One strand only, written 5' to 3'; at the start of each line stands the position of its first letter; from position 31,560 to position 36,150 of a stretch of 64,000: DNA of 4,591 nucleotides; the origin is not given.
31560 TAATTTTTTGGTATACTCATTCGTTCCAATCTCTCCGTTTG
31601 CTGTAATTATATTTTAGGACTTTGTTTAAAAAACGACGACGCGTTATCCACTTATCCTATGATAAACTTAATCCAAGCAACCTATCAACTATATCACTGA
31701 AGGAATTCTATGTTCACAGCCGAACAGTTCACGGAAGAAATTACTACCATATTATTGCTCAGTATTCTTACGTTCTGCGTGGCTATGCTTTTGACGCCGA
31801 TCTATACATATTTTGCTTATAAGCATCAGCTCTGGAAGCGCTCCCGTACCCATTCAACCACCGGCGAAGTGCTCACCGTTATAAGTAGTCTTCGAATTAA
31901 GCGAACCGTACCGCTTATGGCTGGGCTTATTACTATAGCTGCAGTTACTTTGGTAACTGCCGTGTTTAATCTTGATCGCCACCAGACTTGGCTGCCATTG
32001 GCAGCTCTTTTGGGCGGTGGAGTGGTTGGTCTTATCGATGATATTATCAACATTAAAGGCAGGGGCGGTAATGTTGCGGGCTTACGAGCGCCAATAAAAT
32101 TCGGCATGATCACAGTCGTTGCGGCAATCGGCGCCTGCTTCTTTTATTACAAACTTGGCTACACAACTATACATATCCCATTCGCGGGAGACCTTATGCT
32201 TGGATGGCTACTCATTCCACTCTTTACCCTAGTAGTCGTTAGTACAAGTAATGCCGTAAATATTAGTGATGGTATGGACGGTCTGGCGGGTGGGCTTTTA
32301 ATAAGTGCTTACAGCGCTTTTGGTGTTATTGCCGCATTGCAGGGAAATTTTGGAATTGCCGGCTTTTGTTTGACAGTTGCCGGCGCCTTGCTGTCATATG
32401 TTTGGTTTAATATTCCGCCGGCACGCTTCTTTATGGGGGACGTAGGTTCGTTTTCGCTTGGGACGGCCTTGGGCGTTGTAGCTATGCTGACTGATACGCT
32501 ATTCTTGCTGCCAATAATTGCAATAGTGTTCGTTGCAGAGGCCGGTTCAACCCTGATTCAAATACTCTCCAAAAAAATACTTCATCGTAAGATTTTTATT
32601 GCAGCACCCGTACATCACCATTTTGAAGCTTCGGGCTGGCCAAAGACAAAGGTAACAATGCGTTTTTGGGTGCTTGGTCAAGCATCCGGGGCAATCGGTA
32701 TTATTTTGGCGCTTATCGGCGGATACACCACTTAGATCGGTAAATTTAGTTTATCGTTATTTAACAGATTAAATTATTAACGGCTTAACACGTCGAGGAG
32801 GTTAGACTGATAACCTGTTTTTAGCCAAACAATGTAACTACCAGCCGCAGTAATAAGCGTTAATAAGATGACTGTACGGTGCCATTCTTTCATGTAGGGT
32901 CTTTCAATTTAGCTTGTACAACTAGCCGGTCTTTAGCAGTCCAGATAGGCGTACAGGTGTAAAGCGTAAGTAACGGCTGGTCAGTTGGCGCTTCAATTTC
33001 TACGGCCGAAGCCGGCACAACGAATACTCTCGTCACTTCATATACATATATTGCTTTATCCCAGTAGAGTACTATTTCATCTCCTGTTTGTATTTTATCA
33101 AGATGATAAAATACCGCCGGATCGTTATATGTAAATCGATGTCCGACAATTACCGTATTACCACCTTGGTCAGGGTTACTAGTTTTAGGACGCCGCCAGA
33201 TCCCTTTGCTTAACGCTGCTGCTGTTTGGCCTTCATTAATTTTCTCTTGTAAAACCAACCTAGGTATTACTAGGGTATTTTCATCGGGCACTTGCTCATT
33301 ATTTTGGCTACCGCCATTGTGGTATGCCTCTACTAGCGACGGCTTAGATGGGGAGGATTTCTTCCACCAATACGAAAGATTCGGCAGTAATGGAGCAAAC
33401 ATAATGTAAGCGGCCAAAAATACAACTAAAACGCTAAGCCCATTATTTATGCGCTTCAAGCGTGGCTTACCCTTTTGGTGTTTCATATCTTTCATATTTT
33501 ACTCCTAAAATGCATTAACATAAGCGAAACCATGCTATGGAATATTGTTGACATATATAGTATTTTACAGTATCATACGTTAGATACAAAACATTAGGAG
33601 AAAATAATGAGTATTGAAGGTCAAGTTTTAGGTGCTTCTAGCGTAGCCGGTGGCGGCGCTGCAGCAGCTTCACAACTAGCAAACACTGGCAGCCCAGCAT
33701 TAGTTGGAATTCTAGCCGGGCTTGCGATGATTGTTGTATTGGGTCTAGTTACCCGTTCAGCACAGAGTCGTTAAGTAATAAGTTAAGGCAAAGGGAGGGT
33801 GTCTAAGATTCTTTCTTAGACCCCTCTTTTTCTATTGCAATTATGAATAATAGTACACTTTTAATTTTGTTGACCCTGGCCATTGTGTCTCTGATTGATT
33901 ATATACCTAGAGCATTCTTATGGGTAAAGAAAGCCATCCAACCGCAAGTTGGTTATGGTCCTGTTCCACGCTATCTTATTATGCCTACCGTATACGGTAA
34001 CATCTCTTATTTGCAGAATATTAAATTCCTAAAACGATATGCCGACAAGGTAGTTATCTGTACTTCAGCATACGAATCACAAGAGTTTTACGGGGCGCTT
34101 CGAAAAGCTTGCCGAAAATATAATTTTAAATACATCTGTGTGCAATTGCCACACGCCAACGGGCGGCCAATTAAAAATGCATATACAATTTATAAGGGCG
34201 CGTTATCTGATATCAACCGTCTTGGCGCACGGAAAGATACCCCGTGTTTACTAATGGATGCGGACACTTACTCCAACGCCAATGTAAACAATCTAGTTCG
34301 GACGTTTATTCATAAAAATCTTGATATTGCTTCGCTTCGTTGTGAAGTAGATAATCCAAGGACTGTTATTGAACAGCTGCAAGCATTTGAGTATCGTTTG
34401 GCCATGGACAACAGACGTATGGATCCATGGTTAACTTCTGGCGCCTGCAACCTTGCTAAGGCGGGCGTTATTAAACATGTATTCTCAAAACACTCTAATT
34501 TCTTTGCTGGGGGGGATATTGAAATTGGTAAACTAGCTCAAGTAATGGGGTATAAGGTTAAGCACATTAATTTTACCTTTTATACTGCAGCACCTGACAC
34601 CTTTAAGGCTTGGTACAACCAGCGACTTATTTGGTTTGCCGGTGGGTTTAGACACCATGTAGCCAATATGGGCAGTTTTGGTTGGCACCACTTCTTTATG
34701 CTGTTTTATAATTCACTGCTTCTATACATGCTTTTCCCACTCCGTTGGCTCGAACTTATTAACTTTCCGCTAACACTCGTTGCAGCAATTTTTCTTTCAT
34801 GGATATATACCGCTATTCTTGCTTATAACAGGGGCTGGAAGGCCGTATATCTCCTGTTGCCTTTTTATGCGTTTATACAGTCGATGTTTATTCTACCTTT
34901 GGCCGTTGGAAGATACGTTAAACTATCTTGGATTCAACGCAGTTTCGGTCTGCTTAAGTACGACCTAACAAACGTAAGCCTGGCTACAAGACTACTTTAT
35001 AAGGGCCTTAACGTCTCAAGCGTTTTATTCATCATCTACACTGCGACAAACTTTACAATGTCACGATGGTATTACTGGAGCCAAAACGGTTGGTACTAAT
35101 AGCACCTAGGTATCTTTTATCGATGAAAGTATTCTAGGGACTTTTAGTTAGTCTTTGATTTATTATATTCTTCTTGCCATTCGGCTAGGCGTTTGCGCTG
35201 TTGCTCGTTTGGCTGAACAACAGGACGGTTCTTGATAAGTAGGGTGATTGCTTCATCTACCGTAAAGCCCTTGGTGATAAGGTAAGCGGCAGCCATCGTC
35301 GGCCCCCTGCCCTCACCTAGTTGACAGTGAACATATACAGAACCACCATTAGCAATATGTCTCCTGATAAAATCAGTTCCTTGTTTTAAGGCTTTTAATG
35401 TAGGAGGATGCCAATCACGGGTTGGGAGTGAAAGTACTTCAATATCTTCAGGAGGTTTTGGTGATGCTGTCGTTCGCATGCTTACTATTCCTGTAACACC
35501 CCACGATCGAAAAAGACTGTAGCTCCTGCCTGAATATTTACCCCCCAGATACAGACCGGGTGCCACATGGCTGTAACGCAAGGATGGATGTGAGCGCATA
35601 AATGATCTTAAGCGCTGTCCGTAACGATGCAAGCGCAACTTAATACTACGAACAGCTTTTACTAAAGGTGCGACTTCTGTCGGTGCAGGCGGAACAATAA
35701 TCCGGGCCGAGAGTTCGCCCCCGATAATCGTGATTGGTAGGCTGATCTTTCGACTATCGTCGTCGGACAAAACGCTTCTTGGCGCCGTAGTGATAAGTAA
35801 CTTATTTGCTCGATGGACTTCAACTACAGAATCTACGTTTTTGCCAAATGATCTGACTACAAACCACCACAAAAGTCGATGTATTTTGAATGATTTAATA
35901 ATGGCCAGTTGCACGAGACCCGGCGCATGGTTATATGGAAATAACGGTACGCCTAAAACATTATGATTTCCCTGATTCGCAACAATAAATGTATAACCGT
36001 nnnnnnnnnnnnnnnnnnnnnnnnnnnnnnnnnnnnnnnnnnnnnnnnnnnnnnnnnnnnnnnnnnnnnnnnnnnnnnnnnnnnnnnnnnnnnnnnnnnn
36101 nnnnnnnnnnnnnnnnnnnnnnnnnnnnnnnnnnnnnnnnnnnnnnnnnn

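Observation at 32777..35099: Independently transcribed 55-aa ORF that is almost nothing but a sortase sorting signal, divergent from a sortase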

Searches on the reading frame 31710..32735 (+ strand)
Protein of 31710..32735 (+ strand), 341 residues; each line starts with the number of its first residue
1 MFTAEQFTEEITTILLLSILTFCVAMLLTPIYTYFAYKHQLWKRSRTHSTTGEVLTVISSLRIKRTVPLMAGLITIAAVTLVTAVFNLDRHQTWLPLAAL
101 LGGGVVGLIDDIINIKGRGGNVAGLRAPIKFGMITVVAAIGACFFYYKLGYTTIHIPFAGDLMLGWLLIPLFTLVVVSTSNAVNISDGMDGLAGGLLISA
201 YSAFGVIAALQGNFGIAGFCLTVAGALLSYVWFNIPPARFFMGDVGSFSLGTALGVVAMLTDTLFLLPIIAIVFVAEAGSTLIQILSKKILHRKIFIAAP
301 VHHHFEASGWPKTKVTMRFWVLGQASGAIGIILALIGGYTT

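Call 3: search_protein_families(library=ncbifam, proteins=[window:31710-32735:+], max_evalue=1)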
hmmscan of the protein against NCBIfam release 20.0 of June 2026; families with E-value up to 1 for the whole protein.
window:31710-32735:+ (341 aa): 3 families
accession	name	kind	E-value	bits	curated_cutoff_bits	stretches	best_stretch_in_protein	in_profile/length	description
TIGR00445.1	mraY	equivalog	1.7e-58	198.6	192.05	1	64-332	32-316/321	phospho-N-acetylmuramoyl-pentapeptide-transferase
NF053644.1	MraY_archaea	equivalog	2.6e-29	102.6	450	2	155-331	169-340/340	pseudomurein biosynthesis MraY family phospho-N-acetylmuramoyl-pentapeptide-transferase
TIGR02380.1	ECA_wecA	exception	1e-12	47.9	326.05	1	65-331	39-306/346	UDP-N-acetylglucosamine--undecaprenyl-phosphate N-acetylglucosaminephosphotransferase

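Call 4: search_protein_families(library=pfam, proteins=[window:31710-32735:+], max_evalue=1)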
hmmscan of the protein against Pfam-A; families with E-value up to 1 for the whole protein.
window:31710-32735:+ (341 aa): 3 families
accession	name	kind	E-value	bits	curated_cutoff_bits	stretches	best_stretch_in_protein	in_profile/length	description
PF00953.26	Glycos_transf_4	-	2.9e-31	109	27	1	97-260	5-158/160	Glycosyl transferase family 4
PF09446.15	VMA21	-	2.7e-06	27.8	29.5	1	18-86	5-59/64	VMA21-like domain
PF04341.17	DUF485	-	0.17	12.3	28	1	5-38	44-77/88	Protein of unknown function, DUF485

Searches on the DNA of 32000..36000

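Call 57: search_rna_families(source=window, start=32000, end=36000, threshold=evalue, max_evalue=1)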
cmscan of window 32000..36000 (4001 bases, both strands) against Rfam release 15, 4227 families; matches with E-value up to 1: 1.
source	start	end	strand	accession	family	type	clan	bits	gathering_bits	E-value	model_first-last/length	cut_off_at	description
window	34972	35038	-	RF00295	snoTBR7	Gene; snRNA; snoRNA; CD-box;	-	23.7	45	0.12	1-75/75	no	Small nucleolar RNA TBR7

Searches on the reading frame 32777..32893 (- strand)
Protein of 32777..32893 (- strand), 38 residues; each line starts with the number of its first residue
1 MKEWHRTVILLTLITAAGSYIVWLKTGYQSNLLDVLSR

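Call 3: search_protein_families(library=ncbifam, proteins=[window:32777-32893:-], max_evalue=1)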
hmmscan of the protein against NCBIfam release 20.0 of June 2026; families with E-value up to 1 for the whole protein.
window:32777-32893:- (38 aa): 0 families

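Call 4: search_protein_families(library=pfam, proteins=[window:32777-32893:-], max_evalue=1)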
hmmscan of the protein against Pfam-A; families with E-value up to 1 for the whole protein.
window:32777-32893:- (38 aa): 0 families

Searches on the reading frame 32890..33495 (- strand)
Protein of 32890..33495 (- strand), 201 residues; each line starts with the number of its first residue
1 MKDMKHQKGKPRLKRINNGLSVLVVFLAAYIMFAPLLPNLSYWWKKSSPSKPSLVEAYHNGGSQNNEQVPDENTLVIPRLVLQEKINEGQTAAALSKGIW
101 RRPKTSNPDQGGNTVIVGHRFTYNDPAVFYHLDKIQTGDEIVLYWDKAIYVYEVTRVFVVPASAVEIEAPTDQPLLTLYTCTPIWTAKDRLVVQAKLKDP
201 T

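Call 3: search_protein_families(library=ncbifam, proteins=[window:32890-33495:-], max_evalue=1)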
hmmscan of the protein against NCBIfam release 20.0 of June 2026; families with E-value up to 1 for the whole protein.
window:32890-33495:- (201 aa): 7 families
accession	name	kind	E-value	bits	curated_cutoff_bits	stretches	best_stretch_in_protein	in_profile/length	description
NF033747.1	class_E_sortase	subfamily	1.6e-21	77.1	160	1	67-198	66-206/211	class E sortase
NF058671.1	sortase_SrtD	exception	1.9e-20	73.4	140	1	73-196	65-186/187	class D sortase, LPxTATN-specific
NF033746.1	class_D_sortase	subfamily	1.3e-19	70.4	165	1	73-197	11-133/135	class D sortase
NF033745.1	class_C_sortase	subfamily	2.7e-17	63.2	160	1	72-196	93-219/220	class C sortase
TIGR01076.1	sortase_fam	subfamily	2.7e-17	62.8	39.35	1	75-196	3-126/136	sortase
NF033748.1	class_F_sortase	subfamily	2.3e-10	40.3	166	1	104-193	52-150/155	class F sortase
TIGR03784.1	marine_sortase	equivalog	9.7e-10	38.3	158.25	1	87-190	66-169/174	class GN sortase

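Call 4: search_protein_families(library=pfam, proteins=[window:32890-33495:-], max_evalue=1)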
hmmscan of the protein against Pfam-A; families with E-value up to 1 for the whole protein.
window:32890-33495:- (201 aa): 1 family
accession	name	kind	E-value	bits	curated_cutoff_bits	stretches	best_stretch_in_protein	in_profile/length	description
PF04203.18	Sortase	-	3.1e-28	98.5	26.6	1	75-197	1-124/125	Sortase domain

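Call 14: search_protein_families(library=padloc, proteins=[window:32890-33495:-], max_evalue=0.1)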
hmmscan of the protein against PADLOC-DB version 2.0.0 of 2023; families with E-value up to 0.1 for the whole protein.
window:32890-33495:- (201 aa): 0 families
